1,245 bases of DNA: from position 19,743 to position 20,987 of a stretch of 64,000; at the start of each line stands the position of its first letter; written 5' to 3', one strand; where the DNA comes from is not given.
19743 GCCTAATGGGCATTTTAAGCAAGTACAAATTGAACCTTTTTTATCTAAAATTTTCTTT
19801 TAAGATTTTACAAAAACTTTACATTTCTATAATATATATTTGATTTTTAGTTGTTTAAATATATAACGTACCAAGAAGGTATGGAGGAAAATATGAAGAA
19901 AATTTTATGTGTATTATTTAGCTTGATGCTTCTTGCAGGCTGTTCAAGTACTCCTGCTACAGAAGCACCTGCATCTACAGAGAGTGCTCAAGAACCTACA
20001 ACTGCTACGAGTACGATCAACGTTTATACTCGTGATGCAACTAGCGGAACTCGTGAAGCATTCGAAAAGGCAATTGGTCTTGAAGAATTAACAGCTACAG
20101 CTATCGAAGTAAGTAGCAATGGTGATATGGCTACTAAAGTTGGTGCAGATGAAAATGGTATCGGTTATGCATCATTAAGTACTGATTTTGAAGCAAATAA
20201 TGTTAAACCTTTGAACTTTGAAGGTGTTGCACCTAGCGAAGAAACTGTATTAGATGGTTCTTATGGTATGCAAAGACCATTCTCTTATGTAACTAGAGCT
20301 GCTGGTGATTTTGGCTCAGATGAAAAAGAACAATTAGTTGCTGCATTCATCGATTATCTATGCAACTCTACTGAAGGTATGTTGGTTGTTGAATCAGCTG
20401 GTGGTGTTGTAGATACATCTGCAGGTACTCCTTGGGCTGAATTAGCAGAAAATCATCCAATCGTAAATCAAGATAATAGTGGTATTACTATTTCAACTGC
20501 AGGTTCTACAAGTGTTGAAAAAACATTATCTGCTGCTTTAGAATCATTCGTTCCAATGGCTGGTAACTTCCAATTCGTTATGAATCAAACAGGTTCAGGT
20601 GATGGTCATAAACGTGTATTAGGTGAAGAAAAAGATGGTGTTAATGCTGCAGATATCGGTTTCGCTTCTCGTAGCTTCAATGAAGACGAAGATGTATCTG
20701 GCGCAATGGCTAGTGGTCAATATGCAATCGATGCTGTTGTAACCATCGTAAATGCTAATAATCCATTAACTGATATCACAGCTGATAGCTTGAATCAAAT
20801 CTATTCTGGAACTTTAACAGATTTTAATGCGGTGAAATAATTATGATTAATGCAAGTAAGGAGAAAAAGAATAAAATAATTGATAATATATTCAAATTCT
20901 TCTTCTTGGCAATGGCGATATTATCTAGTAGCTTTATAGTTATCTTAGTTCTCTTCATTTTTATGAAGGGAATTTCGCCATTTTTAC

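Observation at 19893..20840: PstS phosphate-binding lipoprotein appears circularly permuted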

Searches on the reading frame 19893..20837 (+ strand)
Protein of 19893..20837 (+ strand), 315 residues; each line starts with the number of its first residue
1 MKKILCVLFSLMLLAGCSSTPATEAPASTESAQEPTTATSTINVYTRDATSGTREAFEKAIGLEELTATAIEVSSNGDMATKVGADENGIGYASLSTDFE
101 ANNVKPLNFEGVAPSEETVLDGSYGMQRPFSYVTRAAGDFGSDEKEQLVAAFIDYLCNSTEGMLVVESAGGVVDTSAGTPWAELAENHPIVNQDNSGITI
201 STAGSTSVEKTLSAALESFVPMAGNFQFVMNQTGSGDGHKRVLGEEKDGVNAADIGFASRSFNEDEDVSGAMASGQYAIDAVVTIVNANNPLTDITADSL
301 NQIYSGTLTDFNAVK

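Call 3: search_protein_families(library=pfam, proteins=[window:19893-20837:+], max_evalue=10)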
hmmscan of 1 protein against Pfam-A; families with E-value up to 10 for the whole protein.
window:19893-20837:+ (315 aa): 5 families
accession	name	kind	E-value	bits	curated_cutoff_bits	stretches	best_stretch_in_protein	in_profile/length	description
PF12849.12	PBP_like_2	-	5e-24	85.9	27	2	198-312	9-124/267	PBP superfamily domain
PF12727.12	PBP_like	-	0.001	18.7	27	1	40-99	92-156/193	PBP superfamily domain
PF08139.17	LPAM_1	-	0.037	14.9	20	1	1-18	1-18/18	Prokaryotic membrane lipoprotein lipid attachment site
PF20101.4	DUF6491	-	0.074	13.5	27.5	1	2-36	3-42/138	Family of unknown function (DUF6491)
PF20404.3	DUF6694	-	0.14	13.1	24.3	1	3-70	1-61/102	Family of unknown function (DUF6694)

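Call 4: search_protein_families(library=ncbifam, proteins=[window:19893-20837:+], max_evalue=10)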
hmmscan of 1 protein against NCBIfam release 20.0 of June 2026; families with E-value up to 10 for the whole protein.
window:19893-20837:+ (315 aa): 19 families
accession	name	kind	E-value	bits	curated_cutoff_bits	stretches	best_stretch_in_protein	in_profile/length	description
TIGR02136.1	ptsS_2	subfamily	1e-33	116.8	206.6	2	39-170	161-291/295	phosphate ABC transporter substrate-binding protein PstS family protein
TIGR04505.1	PtsS_plasma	equivalog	1.1e-09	38.1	175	2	33-97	198-263/334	phosphate ABC transporter substrate-binding protein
NF008637.1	PRK11627.1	equivalog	0.002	17.7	242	1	1-49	2-52/192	hypothetical protein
NF007056.0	PRK09505.2-1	equivalog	0.009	14.9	624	1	4-82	4-78/554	alpha-amylase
NF058647.1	lipo_LytA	equivalog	0.011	15.9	110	1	1-35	1-36/107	acidic lipoprotein LytA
NF040598.1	Ala_zip_lipo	subfamily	0.012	16.1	43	1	3-60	4-59/90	Lpp/OprI family alanine-zipper lipoprotein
NF041193.1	lipo_SP0191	subfamily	0.014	15.4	75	1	1-40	1-41/190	SP0191 family lipoprotein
NF041057.1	Rcas_1661_fam_Se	equivalog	0.015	14.9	190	1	7-90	2-81/247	Rcas_1661 family thioredoxin-like (seleno)lipoprotein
NF041529.1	LvhB7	equivalog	0.033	13.9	70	1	1-26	1-25/45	T4SS-associated protein LvhB7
NF052321.1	LP_Lmo2079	subfamily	0.045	13.1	150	1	3-78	3-80/354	Lmo2079 family surface lipoprotein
NF047972.1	lamb_exclu_cor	equivalog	0.066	13.2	31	1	1-45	1-44/78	phage exclusion lipoprotein Cor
NF041428.1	TrsH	subfamily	0.067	13.3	150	1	1-45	1-45/149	TrsH/TraH family protein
NF038368.1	P2_Rz1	equivalog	0.087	13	27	1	7-30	8-31/85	Rz1-like lysis system protein LysC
TIGR03302.1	OM_YfiO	subfamily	0.11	11.9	81.4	1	2-61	2-53/239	outer membrane protein assembly factor BamD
NF045606.1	lipo_J517_1871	equivalog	0.12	12.4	60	1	1-37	1-35/133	J517_1871 family lipoprotein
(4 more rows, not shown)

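Call 5: search_solved_structures(query=window:19893-20837:+, max_evalue=10, show_alignments=5)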
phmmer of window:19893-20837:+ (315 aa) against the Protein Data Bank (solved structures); distinct sequences matched with E-value up to 10: 15.
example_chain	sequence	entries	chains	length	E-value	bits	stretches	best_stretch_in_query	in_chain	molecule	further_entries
4q8r_A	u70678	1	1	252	2.5e-21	79.6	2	42-137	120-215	Phosphate ABC transporter, phosphate-binding protein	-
4gd5_A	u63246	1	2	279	7.5e-21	78.1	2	196-312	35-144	Phosphate ABC transporter, phosphate-binding protein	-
4h1x_A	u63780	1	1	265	3.8e-16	62.6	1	37-315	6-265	Phosphate-binding protein pstS 2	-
1twy_A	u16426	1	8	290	2.4e-15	60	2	42-167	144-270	ABC transporter, periplasmic substrate-binding protein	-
4n13_A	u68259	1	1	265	1.6e-07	34.3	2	66-170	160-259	Phosphate ABC transporter, periplasmic phosphate-binding protein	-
4exl_A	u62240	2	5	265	1e-05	28.4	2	197-313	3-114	Phosphate-binding protein pstS 1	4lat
4ecf_A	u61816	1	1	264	0.00088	22.1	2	40-123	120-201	ABC-type phosphate transport system, periplasmic component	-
4jwo_A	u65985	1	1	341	0.0014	21.4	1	150-306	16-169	Phosphate binding protein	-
4pqj_A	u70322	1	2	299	0.0043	19.8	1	40-166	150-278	Phosphate binding protein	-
4omb_A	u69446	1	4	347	0.0064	19.2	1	40-166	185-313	Phosphate binding protein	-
9jwy_A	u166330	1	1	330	0.087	15.5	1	57-136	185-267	Phosphate ABC transporter, periplasmic phosphate-binding protein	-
2m1u_A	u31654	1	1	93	0.65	12.6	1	137-198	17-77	myosin light chain MlcB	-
6s85_A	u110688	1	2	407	1.1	11.8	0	139-214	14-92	Nuclease SbcCD subunit D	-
4lty_C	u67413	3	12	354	1.8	11.2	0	139-212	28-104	Exonuclease subunit SbcD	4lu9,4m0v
7yzo_A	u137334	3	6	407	2.1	11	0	139-213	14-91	Nuclease SbcCD subunit D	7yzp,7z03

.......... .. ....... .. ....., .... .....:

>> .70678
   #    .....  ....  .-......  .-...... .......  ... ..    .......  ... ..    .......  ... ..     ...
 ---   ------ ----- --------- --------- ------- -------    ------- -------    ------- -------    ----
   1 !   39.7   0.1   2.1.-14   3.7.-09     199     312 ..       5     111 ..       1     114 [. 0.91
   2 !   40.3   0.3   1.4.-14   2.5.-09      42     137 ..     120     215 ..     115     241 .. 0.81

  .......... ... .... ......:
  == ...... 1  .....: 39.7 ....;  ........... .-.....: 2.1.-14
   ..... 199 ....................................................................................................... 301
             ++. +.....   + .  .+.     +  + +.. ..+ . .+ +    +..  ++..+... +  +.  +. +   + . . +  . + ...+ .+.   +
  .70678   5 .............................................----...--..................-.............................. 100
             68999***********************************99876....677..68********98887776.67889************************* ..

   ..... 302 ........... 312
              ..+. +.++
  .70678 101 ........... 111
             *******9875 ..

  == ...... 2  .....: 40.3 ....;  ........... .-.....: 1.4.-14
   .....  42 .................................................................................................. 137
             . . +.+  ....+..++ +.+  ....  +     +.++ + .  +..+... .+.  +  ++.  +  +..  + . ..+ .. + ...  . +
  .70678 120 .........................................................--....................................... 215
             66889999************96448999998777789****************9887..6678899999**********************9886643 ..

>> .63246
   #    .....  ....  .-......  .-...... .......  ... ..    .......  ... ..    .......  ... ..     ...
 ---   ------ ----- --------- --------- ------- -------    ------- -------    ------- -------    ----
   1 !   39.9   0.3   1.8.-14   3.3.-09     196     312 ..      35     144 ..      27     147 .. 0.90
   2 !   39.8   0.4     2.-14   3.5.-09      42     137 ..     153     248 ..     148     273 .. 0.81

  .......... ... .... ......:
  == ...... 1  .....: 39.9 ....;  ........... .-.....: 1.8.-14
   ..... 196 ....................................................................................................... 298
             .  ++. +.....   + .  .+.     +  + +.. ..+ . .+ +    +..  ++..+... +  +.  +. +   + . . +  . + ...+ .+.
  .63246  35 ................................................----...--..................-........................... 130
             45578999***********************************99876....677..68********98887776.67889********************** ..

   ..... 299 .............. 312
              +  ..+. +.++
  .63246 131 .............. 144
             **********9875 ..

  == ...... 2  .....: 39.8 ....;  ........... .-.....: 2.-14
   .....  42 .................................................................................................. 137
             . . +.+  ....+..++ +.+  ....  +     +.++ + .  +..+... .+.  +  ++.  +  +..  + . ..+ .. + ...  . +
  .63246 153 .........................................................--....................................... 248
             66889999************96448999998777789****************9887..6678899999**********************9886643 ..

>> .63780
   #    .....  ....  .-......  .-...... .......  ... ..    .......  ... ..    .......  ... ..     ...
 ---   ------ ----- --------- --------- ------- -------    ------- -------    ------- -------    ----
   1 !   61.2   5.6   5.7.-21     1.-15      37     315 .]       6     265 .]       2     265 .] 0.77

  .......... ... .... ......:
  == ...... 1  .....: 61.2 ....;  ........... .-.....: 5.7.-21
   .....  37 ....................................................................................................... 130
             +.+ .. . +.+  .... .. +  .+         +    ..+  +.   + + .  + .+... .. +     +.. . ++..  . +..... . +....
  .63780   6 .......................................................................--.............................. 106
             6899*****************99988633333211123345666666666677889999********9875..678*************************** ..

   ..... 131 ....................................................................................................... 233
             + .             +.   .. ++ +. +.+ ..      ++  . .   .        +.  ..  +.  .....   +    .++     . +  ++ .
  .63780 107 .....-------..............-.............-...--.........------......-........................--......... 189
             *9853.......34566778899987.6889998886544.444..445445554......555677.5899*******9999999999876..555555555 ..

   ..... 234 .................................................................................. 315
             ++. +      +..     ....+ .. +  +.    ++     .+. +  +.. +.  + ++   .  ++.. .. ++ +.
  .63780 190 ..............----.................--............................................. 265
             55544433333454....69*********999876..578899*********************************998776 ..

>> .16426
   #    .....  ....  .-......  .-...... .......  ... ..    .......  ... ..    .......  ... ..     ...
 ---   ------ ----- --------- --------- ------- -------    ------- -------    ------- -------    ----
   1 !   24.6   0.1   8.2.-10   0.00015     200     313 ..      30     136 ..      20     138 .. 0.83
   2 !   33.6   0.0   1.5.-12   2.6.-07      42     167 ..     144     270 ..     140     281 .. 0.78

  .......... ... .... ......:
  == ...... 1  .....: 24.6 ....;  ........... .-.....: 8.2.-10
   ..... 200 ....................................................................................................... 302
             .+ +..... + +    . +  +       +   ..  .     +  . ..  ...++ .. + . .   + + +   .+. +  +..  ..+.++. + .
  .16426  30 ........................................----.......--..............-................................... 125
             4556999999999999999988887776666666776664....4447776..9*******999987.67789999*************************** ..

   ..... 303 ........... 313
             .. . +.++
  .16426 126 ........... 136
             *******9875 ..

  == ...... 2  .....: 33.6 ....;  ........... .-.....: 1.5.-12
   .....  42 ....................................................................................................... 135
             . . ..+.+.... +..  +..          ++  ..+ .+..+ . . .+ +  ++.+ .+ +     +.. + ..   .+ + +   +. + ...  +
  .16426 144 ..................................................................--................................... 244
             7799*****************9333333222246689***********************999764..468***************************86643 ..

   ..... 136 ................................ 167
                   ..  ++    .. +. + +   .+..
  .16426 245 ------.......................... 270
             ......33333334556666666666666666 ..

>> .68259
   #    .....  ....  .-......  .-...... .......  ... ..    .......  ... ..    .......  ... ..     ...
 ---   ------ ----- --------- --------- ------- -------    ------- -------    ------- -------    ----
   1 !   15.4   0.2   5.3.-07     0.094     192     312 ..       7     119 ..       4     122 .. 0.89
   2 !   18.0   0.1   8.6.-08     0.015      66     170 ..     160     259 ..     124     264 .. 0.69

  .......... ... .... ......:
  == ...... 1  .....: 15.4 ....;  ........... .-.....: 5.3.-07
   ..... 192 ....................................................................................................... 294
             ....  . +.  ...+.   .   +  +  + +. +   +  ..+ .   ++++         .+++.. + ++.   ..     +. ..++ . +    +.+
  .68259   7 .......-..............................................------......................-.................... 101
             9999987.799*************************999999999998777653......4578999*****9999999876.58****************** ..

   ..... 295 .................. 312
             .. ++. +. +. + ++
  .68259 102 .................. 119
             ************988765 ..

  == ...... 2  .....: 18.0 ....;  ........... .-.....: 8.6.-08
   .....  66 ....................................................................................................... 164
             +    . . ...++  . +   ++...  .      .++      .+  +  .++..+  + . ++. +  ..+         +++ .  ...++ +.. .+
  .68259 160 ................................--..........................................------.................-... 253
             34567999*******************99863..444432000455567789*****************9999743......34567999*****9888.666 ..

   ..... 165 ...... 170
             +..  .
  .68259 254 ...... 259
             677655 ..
